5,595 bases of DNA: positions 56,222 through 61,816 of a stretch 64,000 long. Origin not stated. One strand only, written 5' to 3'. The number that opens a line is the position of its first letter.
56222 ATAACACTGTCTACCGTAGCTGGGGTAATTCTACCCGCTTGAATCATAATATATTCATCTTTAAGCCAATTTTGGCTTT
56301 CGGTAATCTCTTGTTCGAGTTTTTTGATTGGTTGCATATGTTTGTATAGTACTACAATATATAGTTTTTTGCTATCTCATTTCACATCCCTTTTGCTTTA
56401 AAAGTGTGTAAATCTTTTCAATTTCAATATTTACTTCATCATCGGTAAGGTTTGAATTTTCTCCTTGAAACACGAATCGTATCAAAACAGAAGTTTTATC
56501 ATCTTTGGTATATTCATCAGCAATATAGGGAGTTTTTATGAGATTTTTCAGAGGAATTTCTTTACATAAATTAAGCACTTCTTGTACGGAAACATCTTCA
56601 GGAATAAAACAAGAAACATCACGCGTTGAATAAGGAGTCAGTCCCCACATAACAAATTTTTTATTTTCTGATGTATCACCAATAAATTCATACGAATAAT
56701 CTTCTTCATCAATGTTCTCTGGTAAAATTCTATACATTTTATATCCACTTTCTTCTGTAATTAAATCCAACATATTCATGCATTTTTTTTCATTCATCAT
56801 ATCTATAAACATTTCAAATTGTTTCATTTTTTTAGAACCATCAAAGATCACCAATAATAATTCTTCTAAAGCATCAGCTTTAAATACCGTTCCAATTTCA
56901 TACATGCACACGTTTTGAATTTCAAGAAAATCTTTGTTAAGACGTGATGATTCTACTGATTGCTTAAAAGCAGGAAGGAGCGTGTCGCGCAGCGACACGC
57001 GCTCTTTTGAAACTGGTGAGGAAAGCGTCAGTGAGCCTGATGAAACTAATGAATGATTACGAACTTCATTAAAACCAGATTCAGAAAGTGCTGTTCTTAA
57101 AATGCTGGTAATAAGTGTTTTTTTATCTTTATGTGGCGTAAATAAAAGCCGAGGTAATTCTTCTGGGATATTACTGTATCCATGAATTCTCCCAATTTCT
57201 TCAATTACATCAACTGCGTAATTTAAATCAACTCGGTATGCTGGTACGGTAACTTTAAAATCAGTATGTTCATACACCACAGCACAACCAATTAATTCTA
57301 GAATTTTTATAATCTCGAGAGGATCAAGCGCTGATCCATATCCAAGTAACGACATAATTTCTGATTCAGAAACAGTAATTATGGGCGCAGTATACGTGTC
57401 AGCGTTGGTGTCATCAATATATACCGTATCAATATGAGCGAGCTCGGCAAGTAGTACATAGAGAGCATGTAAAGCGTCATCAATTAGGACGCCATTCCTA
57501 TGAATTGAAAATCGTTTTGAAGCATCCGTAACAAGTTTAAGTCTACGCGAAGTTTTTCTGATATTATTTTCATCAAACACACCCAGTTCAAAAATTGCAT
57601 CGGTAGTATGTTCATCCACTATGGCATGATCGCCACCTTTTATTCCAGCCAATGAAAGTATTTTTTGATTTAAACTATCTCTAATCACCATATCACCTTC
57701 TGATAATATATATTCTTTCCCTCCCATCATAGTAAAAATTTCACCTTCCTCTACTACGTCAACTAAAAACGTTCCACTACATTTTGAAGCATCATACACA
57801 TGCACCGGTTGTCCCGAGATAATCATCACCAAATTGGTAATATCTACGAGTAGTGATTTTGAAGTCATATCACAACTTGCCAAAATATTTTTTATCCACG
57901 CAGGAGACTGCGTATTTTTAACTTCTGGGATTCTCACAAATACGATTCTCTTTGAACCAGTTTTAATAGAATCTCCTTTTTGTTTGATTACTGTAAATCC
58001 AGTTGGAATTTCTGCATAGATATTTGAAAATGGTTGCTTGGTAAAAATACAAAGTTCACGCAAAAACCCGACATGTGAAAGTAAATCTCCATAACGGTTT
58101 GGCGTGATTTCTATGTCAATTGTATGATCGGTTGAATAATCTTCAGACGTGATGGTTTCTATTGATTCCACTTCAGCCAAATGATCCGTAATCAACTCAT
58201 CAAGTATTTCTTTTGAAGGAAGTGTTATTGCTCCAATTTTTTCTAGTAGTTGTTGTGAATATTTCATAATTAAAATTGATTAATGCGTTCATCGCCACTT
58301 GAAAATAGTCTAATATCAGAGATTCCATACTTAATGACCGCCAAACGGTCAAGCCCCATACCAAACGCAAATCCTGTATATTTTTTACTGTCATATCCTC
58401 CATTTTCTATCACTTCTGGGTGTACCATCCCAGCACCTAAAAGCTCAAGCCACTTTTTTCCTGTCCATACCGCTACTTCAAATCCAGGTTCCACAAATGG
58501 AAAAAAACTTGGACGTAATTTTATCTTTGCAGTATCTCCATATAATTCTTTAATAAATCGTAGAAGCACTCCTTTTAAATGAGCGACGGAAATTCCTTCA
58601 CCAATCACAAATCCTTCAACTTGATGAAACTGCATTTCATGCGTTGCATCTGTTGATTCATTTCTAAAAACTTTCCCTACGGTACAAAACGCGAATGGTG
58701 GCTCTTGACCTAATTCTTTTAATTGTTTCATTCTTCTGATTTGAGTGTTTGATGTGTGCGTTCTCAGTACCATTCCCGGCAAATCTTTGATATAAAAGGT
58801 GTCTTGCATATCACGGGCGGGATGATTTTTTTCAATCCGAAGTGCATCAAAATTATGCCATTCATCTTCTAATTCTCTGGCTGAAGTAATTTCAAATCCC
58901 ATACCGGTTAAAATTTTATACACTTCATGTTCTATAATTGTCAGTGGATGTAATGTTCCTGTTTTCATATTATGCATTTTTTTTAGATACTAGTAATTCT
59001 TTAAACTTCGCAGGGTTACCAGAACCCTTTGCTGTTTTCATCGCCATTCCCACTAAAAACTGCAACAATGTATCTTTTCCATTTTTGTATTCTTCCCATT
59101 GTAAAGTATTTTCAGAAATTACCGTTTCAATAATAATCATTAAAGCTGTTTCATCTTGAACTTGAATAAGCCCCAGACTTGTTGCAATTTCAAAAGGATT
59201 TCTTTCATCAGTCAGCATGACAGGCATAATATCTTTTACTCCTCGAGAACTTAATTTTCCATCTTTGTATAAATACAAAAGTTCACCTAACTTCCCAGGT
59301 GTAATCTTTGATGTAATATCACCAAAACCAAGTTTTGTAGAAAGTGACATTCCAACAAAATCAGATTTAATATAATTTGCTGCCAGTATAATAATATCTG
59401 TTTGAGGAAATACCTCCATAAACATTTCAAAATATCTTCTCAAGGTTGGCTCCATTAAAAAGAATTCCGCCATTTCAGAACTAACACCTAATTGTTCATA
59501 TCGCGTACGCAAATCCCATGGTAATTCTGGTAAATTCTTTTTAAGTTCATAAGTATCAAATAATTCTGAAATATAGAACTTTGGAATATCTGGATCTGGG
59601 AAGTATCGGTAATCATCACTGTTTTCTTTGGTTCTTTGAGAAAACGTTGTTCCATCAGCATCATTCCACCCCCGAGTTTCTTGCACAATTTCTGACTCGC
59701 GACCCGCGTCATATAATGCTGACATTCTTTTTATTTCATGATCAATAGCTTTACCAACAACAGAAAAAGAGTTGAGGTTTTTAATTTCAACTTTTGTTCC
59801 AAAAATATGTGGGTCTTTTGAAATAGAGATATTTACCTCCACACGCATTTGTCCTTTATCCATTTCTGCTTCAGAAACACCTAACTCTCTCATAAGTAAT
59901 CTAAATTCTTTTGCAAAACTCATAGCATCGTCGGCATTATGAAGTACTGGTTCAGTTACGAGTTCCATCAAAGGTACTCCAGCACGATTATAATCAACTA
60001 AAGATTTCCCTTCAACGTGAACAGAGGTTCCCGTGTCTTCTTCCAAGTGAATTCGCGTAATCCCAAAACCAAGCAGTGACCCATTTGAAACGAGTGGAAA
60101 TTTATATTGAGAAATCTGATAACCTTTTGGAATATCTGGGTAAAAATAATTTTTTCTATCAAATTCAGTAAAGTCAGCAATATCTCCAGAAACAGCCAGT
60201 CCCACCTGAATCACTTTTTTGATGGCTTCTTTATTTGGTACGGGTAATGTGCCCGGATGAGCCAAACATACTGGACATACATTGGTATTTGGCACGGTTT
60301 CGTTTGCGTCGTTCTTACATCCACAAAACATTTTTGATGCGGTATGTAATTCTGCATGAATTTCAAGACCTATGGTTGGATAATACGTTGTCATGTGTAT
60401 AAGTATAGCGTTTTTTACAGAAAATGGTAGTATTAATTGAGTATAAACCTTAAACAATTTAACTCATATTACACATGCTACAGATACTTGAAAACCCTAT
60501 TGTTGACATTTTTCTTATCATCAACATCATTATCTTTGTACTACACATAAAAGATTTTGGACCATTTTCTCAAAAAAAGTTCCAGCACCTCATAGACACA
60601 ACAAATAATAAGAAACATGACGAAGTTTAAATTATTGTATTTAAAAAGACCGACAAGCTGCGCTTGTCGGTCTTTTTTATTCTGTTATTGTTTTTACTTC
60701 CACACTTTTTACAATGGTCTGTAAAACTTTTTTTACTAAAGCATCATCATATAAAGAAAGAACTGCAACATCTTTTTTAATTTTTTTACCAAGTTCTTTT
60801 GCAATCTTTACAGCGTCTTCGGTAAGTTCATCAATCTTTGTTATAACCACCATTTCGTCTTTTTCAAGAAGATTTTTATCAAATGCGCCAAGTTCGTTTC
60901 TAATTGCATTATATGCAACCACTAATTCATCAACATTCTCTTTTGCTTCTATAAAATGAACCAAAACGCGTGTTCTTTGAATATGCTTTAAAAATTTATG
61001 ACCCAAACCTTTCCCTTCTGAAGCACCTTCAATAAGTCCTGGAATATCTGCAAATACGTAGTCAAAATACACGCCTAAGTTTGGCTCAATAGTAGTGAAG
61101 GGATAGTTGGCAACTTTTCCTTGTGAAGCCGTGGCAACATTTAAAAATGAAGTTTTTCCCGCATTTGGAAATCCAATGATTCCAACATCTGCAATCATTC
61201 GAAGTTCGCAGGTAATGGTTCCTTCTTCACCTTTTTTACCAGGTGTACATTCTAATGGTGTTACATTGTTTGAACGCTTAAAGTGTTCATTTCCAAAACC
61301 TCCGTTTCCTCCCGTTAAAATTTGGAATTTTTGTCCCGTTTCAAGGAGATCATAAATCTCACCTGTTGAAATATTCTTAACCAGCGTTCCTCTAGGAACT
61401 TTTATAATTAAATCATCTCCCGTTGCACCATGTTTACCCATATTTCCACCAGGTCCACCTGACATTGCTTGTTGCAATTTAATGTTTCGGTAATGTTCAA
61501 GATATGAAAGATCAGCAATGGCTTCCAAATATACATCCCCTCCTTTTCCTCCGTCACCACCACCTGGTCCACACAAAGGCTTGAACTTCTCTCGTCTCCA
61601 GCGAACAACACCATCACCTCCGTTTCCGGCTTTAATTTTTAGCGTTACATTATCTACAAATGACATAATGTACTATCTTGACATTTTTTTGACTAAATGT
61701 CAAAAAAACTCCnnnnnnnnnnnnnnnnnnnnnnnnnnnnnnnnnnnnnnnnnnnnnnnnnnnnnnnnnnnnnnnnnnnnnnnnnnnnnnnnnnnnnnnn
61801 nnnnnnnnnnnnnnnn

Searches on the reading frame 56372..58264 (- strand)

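Call 9: search_protein_families(library=pfam, proteins=[window:56372-58264:-], max_evalue=0.001)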
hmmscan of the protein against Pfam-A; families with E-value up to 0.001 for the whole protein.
window:56372-58264:- (630 aa): 5 families
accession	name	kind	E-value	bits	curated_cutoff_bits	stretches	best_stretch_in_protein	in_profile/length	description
PF03483.22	B3_4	-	6.4e-41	140.3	29.3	1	110-276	8-173/174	B3/4 domain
PF03484.21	B5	-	1.8e-15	57.3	28.6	1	296-363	1-67/67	tRNA synthetase B5 domain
PF03147.19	FDX-ACB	-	5.7e-14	52.8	31.1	1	544-630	4-94/94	Ferredoxin-fold anticodon binding domain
PF17759.6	tRNA_synthFbeta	-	9.1e-07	29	22.4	1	366-468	1-113/214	Phenylalanyl tRNA synthetase beta chain CLM domain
PF18262.7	PhetRS_B1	-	0.00055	20.6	26.8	0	17-76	20-82/83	Phe-tRNA synthetase beta subunit B1 domain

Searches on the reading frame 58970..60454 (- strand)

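Call 9: search_protein_families(library=pfam, proteins=[window:58970-60454:-], max_evalue=0.001)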
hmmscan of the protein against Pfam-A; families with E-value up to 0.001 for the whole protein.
window:58970-60454:- (494 aa): 2 families
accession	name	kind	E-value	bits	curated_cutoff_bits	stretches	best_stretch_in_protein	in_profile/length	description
PF02934.20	GatB_N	-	1e-101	340.2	23.4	1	27-297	2-273/277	GatB/GatE catalytic domain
PF02637.23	GatB_Yqey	-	2e-26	93.1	27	1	360-490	18-146/148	GatB domain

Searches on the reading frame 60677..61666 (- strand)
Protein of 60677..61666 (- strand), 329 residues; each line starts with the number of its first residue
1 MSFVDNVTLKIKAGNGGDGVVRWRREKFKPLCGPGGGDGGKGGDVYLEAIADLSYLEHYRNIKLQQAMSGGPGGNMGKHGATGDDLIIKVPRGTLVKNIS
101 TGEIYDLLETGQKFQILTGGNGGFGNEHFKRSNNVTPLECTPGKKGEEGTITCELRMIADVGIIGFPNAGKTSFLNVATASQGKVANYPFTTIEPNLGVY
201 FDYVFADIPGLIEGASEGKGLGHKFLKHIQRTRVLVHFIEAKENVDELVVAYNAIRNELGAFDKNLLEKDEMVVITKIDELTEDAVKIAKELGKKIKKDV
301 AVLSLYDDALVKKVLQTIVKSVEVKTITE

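Call 9: search_protein_families(library=pfam, proteins=[window:60677-61663:-], max_evalue=0.001)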
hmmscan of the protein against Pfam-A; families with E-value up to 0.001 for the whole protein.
window:60677-61663:- (328 aa): 3 families
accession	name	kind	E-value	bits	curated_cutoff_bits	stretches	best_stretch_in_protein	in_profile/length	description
PF01018.28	GTP1_OBG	-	9.3e-46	155.7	27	1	3-156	1-155/155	GTP1/OBG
PF01926.29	MMR_HSR1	-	3.1e-21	76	21.9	1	159-268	1-105/113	50S ribosome-binding GTPase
PF02421.24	FeoB_N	-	6.1e-10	39.3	27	1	160-314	3-153/156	Ferrous iron transport protein B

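Call 29: find_encoding_contigs(protein=window:60677-61666:-, flank=10000, max_places=1)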
Protein window:60677-61666:- (329 aa): 5 contigs read that carry it; 1 place shown.
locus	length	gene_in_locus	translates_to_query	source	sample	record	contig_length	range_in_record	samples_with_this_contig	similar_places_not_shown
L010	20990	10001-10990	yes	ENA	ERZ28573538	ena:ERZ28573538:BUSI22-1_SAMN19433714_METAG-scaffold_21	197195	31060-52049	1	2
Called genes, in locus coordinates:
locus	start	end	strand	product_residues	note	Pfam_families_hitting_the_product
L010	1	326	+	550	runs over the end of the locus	PF03717:PBP_dimer (weak), PF00905:Transpeptidase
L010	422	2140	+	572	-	PF05970:PIF1, PF13245:AAA_19, PF13401:AAA_22, PF13604:AAA_30, PF21530:Pif1_2B_dom (weak), PF14493:HTH_40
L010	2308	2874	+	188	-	PF01025:GrpE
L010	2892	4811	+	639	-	PF00012:HSP70, PF06723:MreB_Mbl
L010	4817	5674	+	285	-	PF00226:DnaJ, PF01556:DnaJ_C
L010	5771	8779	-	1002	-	PF00082:Peptidase_S8, PF01471:PG_binding_1 (weak)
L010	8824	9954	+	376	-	PF01926:MMR_HSR1, PF02421:FeoB_N, PF06071:YchF-GTPase_C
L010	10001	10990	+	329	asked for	PF01018:GTP1_OBG, PF01926:MMR_HSR1, PF02421:FeoB_N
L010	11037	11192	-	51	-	-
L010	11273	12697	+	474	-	PF02934:GatB_N, PF02637:GatB_Yqey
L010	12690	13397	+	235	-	PF01409:tRNA-synt_2d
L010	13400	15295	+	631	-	PF03483:B3_4, PF03484:B5, PF17759:tRNA_synthFbeta (weak), PF03147:FDX-ACB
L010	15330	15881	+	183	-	PF01765:RRF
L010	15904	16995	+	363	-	PF02163:Peptidase_M50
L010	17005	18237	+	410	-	PF01541:GIY-YIG (weak), PF02151:UVR (weak), PF08459:UvrC_RNaseH_dom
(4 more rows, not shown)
